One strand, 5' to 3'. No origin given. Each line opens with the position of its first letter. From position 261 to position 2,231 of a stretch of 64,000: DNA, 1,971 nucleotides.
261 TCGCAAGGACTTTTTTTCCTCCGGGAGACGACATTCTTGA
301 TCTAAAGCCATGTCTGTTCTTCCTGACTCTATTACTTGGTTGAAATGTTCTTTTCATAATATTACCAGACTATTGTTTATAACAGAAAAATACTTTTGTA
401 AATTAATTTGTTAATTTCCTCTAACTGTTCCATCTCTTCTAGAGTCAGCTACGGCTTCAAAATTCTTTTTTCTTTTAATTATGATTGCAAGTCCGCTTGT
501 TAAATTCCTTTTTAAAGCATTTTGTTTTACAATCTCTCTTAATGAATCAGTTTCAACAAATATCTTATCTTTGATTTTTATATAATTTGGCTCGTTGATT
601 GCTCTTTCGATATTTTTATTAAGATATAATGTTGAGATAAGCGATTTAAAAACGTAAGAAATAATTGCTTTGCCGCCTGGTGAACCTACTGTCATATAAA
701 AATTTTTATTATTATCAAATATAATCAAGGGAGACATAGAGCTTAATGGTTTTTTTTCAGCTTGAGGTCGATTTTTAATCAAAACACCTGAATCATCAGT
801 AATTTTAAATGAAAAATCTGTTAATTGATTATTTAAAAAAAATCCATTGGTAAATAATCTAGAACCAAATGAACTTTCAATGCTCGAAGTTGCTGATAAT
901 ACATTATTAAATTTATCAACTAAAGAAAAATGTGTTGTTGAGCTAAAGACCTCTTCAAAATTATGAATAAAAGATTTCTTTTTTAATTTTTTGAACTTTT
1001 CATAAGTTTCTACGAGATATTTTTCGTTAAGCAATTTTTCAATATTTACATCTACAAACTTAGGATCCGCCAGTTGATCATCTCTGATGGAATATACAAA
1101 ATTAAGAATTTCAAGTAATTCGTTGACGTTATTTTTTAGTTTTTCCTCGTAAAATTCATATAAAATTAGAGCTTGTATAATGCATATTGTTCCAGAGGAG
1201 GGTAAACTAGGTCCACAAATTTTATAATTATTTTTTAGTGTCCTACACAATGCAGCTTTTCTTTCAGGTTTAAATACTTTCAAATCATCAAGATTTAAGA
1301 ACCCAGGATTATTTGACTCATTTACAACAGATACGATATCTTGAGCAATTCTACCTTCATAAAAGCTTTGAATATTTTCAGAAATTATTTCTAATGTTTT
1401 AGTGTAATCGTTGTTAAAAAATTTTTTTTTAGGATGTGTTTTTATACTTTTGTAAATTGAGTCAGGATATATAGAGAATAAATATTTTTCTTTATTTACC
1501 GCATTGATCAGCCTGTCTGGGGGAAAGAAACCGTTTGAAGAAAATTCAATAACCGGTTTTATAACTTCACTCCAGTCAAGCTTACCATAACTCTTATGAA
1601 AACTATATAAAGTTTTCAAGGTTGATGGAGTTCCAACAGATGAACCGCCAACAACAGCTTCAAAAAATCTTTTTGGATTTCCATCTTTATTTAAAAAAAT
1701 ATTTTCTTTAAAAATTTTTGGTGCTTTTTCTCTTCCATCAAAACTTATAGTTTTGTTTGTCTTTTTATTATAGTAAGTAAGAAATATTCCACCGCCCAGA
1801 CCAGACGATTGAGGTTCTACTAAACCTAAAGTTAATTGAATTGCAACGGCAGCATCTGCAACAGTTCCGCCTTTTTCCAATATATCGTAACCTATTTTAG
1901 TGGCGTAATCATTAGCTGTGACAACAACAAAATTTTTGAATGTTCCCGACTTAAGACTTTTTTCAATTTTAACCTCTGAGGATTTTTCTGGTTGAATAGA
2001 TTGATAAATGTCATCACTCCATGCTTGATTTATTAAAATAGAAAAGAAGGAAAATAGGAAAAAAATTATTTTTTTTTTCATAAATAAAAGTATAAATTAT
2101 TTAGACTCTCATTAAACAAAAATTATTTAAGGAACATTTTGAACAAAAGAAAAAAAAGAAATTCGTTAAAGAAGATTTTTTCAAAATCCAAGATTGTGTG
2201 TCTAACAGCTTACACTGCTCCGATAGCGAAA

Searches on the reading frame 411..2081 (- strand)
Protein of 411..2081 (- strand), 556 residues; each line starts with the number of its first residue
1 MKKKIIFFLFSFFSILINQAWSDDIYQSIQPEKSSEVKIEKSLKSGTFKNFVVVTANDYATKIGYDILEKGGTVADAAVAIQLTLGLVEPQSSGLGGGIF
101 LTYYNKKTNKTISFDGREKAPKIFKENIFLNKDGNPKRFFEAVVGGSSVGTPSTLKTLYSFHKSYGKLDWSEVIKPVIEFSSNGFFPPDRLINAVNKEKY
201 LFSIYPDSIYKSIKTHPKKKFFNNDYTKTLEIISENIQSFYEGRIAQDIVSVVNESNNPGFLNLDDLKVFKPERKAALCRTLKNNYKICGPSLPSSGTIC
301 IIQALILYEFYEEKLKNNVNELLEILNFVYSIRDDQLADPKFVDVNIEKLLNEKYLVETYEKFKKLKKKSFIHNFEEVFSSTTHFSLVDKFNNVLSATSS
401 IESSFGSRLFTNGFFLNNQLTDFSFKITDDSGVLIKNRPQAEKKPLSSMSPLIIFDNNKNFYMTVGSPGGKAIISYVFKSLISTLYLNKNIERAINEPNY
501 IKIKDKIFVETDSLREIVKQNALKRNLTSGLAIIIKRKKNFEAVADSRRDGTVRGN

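Call 10: search_protein_families(library=pfam, proteins=[window:411-2081:-], max_evalue=0.00001)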
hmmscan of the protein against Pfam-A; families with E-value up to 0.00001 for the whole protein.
window:411-2081:- (556 aa): 1 family
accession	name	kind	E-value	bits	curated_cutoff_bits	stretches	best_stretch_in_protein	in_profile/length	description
PF01019.26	G_glu_transpept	-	1.2e-106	358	27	1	66-551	2-512/512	Gamma-glutamyltranspeptidase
